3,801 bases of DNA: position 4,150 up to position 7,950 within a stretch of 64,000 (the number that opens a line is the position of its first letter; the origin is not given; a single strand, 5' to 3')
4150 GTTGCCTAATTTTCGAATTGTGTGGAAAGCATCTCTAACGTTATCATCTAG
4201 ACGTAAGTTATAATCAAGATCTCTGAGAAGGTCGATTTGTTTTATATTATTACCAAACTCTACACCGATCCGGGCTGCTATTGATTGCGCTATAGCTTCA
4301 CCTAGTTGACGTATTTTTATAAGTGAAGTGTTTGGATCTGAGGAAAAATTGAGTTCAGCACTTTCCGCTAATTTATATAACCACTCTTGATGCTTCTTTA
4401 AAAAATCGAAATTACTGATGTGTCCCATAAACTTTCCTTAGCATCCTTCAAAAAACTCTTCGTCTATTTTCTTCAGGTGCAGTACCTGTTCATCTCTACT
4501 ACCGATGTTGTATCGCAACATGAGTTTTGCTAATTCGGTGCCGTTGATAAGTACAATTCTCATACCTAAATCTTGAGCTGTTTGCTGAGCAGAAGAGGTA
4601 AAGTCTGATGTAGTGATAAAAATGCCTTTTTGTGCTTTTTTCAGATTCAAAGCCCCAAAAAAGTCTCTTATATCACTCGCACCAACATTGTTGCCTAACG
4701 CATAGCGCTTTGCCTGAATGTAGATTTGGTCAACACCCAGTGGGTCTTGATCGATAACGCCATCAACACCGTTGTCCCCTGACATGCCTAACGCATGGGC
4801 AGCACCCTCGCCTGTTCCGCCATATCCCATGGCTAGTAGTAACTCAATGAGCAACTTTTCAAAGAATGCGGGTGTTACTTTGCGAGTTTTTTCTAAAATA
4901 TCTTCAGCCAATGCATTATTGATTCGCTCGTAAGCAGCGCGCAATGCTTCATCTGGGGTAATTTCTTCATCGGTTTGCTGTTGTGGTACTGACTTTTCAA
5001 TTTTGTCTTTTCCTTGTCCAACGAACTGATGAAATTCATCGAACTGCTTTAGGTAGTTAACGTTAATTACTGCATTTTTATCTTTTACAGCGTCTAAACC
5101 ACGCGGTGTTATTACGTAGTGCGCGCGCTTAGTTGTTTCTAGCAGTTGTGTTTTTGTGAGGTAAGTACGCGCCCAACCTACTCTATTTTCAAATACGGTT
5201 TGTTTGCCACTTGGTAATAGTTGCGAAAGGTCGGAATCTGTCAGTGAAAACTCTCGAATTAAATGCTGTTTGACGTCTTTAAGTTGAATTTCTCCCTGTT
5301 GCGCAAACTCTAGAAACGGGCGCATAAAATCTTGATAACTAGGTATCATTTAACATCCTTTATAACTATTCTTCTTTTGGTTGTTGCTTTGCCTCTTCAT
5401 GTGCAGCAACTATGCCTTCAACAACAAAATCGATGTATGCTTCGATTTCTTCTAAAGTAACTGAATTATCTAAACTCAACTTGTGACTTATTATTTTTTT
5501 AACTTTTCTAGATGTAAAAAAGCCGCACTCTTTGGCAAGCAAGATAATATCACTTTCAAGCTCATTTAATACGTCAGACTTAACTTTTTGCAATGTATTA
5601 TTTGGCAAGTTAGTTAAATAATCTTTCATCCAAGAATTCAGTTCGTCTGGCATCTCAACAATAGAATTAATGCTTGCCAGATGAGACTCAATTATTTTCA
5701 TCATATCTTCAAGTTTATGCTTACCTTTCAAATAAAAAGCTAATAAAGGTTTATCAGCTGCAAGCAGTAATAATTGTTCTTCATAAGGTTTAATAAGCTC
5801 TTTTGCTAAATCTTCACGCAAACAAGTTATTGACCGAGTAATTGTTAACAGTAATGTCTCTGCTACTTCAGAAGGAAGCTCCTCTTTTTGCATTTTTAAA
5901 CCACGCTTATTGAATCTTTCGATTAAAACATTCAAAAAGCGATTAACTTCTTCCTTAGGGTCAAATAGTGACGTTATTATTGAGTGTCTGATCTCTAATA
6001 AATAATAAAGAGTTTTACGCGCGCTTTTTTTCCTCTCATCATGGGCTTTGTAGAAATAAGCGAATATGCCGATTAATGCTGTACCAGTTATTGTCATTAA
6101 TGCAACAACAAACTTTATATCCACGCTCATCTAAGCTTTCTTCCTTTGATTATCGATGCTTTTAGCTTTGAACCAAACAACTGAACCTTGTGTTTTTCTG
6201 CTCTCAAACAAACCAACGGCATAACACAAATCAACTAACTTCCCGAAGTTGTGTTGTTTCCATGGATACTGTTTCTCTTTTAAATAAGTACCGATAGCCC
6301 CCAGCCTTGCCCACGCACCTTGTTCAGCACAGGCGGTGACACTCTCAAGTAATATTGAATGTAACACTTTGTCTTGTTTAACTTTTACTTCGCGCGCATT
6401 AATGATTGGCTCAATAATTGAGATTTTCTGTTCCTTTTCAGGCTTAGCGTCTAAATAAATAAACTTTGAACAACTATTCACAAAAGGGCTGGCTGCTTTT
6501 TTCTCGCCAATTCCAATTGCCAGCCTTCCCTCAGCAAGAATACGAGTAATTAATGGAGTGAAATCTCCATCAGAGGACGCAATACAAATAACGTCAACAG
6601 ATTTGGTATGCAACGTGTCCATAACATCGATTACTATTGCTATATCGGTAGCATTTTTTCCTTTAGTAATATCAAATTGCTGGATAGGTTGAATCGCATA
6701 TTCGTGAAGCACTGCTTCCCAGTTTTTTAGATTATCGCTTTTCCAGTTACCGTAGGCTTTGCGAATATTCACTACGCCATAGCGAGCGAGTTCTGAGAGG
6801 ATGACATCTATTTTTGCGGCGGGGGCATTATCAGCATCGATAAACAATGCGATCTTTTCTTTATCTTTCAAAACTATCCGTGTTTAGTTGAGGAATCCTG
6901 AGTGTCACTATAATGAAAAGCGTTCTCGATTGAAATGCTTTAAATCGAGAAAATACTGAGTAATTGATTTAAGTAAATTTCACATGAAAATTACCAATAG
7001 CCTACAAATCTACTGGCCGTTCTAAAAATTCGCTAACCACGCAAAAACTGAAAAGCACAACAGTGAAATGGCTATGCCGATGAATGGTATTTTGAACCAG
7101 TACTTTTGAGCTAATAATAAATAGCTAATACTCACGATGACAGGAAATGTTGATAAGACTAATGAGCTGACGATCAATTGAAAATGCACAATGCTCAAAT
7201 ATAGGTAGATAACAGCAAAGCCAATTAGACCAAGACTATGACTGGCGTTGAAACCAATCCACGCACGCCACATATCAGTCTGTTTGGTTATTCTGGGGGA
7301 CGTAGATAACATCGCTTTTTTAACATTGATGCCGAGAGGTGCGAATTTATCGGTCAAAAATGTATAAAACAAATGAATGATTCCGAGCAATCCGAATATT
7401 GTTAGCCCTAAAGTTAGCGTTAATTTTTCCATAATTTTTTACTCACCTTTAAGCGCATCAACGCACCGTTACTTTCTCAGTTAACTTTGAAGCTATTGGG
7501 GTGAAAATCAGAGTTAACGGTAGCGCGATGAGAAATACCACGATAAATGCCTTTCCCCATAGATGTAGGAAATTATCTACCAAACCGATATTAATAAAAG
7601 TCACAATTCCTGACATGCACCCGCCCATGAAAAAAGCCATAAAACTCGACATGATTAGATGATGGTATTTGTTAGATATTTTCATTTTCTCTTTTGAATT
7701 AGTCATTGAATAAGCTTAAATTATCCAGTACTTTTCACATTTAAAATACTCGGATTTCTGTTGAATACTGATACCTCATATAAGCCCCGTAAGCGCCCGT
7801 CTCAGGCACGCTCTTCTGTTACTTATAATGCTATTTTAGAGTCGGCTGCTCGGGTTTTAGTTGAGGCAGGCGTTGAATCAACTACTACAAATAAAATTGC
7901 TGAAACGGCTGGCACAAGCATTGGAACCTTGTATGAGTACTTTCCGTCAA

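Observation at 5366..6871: NYN-LOTUS RNase-like protein plus membrane-anchored partner embedded in the Mrr/type I R-M operon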

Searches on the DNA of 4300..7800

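Call 92: search_rna_families(source=window, start=4300, end=7800, threshold=evalue, max_evalue=1)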
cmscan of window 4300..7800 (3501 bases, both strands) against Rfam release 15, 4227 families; matches with E-value up to 1: 1.
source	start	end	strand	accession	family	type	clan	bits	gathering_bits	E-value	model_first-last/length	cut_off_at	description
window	5938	6022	-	RF01652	ceN70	Gene; snRNA; snoRNA; CD-box;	-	23.1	65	0.076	1-71/71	no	Caenorhabditis snoRNA ceN70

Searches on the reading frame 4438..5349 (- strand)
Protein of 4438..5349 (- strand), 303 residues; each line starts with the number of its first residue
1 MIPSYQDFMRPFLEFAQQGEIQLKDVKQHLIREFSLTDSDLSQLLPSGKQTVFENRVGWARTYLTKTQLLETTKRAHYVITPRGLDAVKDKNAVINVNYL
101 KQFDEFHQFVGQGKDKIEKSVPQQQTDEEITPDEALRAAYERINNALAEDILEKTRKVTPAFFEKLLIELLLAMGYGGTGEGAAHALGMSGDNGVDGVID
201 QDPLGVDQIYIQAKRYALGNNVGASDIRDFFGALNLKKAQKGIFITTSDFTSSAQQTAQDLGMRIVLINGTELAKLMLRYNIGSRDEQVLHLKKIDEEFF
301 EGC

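Call 5: search_protein_families(library=pfam, proteins=[window:4438-5349:-], max_evalue=0.01)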
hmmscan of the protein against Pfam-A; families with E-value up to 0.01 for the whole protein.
window:4438-5349:- (303 aa): 4 families
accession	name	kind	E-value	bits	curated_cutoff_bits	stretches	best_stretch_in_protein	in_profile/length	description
PF04471.18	Mrr_cat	-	3.3e-34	117.9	21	1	156-277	2-115/115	Restriction endonuclease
PF14338.12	Mrr_N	-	6.1e-29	100.4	29.5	1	5-89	1-86/87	Mrr N-terminal domain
PF22722.2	NA-iREase1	-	3.1e-09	37.2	27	1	188-274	20-105/106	NACHT-associated inactive Restriction Endonuclease 1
PF13156.12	Mrr_cat_2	-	1.6e-07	31.7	22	1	190-281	27-118/127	Restriction endonuclease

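Call 6: search_protein_families(library=padloc, proteins=[window:4438-5349:-], max_evalue=0.01)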
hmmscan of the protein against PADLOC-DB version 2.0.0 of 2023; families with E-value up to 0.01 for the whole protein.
window:4438-5349:- (303 aa): 10 families
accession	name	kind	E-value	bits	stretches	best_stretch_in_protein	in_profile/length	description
PDLC03657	mREase_IV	-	7.4e-76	253.4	1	2-301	3-315/317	Type IV methyl-directed restriction enzyme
PDLC04796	PDC-S02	-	3.6e-24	83.4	1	95-301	184-380/390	-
PDLC04806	PDC-S02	-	3.7e-23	80.3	1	134-279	161-302/324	-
PDLC04819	PDC-S02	-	3.9e-18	63.8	1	115-295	150-326/334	-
PDLC03663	mREase_IV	-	1.9e-12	44.7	1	157-277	411-523/544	Type IV methyl-directed restriction enzyme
PDLC04815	PDC-S02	-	3.5e-08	31.2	1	125-279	175-320/346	-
PDLC03203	mREase_II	-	1.1e-06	26.2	1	202-287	299-381/393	Type II methyl-directed restriction enzyme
PDLC03206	mREase_II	-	8.1e-05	19.3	1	235-277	354-396/434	Type II methyl-directed restriction enzyme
PDLC03051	REase_MTase_I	-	0.00022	16.5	1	192-267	74-146/1591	Type I restriction enzyme-methyltransferase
PDLC03597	REase_MTase_IIG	-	0.0047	12.4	1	190-272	59-141/1646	Type IIG restriction enzyme-methyltransferase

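Call 7: search_protein_families(library=ncbifam, proteins=[window:4438-5349:-], max_evalue=0.01)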
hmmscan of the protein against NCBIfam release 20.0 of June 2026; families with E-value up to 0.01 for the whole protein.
window:4438-5349:- (303 aa): 1 family
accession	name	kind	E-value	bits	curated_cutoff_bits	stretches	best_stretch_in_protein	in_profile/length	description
NF040964.1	MamK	subfamily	0.0092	15.1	400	0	90-175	191-278/335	MamK family actin-like protein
